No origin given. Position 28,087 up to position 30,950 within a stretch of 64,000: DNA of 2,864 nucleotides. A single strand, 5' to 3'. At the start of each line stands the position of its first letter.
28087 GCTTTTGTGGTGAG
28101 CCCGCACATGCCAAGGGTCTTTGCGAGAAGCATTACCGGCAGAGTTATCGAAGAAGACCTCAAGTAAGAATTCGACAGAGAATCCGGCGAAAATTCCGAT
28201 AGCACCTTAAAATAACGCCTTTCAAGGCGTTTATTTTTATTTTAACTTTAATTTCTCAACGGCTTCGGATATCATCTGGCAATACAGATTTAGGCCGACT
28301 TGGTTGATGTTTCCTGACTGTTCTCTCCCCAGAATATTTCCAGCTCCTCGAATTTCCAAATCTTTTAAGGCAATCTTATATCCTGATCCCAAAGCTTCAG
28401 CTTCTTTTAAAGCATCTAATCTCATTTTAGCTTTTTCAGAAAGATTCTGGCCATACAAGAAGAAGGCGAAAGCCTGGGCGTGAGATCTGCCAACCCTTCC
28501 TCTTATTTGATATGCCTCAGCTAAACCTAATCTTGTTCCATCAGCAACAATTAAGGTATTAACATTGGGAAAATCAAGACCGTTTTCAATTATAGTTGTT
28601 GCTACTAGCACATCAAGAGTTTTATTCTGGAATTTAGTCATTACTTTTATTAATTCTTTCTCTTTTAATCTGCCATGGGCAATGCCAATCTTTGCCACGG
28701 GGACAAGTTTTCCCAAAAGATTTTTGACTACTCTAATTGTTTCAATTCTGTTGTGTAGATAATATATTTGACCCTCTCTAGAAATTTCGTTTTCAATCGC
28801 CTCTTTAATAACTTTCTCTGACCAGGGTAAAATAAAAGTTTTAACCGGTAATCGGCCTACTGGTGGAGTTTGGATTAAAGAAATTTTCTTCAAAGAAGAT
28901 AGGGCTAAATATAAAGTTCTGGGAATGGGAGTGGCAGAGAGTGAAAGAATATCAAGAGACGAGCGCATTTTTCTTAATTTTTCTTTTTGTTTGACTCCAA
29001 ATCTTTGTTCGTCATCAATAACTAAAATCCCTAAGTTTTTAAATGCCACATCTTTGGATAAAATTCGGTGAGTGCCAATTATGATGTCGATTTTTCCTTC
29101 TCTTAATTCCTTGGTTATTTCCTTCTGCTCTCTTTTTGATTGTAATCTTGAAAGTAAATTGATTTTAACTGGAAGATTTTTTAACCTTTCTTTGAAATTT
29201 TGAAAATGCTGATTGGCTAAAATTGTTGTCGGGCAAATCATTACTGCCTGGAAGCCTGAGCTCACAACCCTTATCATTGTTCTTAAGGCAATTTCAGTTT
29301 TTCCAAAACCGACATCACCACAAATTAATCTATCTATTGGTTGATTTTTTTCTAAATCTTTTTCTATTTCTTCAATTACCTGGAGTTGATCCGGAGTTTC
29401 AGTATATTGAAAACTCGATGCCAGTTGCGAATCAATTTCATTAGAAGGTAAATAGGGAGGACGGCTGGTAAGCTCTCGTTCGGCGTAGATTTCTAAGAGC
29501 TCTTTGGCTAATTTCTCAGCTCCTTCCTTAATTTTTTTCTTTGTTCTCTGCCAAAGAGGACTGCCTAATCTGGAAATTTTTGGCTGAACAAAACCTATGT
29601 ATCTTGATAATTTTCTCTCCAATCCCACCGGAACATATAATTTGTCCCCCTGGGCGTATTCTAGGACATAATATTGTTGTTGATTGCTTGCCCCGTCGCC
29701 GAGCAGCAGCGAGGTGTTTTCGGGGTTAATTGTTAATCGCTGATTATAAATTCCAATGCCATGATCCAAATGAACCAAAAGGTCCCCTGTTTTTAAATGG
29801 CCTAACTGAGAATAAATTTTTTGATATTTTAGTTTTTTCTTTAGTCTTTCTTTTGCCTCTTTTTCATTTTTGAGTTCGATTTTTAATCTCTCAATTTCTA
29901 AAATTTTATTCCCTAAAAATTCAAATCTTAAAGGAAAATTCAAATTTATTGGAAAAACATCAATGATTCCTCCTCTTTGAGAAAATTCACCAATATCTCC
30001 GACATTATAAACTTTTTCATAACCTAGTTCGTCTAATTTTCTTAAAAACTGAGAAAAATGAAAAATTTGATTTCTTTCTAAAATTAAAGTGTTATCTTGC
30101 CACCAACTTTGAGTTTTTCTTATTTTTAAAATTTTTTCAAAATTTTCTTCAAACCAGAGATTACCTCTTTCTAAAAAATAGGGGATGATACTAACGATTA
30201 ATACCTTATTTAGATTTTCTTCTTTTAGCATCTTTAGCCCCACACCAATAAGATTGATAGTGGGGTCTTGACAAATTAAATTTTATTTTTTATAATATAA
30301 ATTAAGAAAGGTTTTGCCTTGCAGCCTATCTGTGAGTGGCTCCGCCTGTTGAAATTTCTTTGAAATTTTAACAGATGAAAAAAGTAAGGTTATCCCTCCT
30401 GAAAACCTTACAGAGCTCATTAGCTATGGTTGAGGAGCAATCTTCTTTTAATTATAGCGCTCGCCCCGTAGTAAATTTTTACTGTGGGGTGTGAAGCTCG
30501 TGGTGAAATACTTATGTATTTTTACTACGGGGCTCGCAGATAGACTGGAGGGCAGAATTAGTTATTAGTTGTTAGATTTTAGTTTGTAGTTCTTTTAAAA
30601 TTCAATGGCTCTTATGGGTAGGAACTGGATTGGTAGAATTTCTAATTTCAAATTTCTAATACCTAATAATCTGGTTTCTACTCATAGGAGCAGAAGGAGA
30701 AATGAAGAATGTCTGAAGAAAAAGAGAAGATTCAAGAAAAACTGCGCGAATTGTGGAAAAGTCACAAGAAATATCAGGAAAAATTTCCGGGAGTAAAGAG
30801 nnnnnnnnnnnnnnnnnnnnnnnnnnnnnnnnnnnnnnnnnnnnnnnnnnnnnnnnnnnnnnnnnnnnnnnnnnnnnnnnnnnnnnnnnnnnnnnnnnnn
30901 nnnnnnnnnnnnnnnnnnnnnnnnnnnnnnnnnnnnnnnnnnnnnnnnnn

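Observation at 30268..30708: Consensus promoter followed by a roughly 260-nt RNA with three mutually exclusive pairing segments upstream of a hypothetical gene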

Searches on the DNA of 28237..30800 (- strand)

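Call 4: search_rna_families(source=window, start=30150, end=30800, threshold=evalue, max_evalue=10, show_alignments=3)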
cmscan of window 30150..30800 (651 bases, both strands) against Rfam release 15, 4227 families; matches with E-value up to 10: 4.
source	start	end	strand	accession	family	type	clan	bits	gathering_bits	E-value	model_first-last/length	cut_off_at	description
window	30608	30691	+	RF04134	MIR7504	Gene; miRNA;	-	22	83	0.29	1-124/124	no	MIR7504 microRNA precursor family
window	30590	30709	+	RF03998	mir-2160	Gene; miRNA;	-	20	70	1.3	1-93/93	no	mir-2160 microRNA precursor family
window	30361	30496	+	RF00021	Spot_42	Gene; sRNA;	-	16.6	80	1.7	1-115/115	no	Spot 42 RNA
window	30292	30405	-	RF00096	U8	Gene; snRNA; snoRNA; CD-box;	-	14.1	41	6.4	1-135/135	no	U8 small nucleolar RNA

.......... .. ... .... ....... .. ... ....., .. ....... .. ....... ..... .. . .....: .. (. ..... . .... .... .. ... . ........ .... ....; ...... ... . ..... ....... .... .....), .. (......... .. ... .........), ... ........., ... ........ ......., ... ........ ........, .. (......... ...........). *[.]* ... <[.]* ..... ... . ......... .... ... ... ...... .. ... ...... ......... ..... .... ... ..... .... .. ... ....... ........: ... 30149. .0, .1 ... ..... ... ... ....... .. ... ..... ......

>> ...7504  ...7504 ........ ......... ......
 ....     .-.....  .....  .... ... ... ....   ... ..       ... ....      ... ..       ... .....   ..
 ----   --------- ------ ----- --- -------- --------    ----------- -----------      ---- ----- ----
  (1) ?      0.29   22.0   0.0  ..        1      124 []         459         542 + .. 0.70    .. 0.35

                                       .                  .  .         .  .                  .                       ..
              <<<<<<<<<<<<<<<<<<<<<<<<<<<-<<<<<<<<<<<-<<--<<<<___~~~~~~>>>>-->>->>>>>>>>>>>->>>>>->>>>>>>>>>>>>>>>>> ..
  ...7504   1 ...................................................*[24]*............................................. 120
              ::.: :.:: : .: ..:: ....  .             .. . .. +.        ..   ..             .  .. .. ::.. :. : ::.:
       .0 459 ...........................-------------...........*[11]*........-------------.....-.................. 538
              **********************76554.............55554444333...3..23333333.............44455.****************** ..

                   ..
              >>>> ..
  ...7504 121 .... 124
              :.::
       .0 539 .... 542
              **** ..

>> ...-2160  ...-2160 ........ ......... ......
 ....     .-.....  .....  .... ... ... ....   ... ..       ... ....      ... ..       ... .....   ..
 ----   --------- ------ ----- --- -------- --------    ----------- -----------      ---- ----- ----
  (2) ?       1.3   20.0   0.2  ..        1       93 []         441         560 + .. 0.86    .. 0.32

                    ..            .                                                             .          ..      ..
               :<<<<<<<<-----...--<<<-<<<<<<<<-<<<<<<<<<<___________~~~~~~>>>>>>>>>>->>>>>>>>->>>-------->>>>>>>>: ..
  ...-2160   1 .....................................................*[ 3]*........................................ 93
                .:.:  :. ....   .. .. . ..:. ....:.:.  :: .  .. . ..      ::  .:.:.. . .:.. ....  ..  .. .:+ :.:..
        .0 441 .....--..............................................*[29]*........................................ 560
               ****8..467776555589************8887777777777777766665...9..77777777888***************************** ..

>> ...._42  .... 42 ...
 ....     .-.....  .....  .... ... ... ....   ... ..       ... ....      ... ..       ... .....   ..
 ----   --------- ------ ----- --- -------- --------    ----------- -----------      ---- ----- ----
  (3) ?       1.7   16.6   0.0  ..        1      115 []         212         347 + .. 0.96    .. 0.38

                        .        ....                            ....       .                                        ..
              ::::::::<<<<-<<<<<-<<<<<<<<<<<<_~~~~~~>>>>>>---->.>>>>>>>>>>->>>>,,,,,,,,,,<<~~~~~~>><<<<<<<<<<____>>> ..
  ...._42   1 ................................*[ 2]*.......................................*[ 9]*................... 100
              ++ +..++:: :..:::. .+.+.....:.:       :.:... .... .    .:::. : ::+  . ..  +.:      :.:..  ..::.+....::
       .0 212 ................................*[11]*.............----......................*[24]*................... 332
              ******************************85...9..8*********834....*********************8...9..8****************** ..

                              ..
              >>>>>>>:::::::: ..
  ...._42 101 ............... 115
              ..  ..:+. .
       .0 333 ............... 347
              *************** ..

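Call 42: build_rna_model(alignment_id=A3, structure=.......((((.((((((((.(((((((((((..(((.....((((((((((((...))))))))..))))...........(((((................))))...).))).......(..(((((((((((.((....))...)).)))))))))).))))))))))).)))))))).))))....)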
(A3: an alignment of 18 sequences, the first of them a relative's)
Model R1 built from alignment A3 (18 sequences, 191 columns); structure: as given.
model positions 177; base pairs 57; branch points 2; effective number of sequences 2.8; information 0.59 bits per position. Calibrated on 0.2 Mb of random sequence (short: E-values are rough).
structure used (alignment columns):
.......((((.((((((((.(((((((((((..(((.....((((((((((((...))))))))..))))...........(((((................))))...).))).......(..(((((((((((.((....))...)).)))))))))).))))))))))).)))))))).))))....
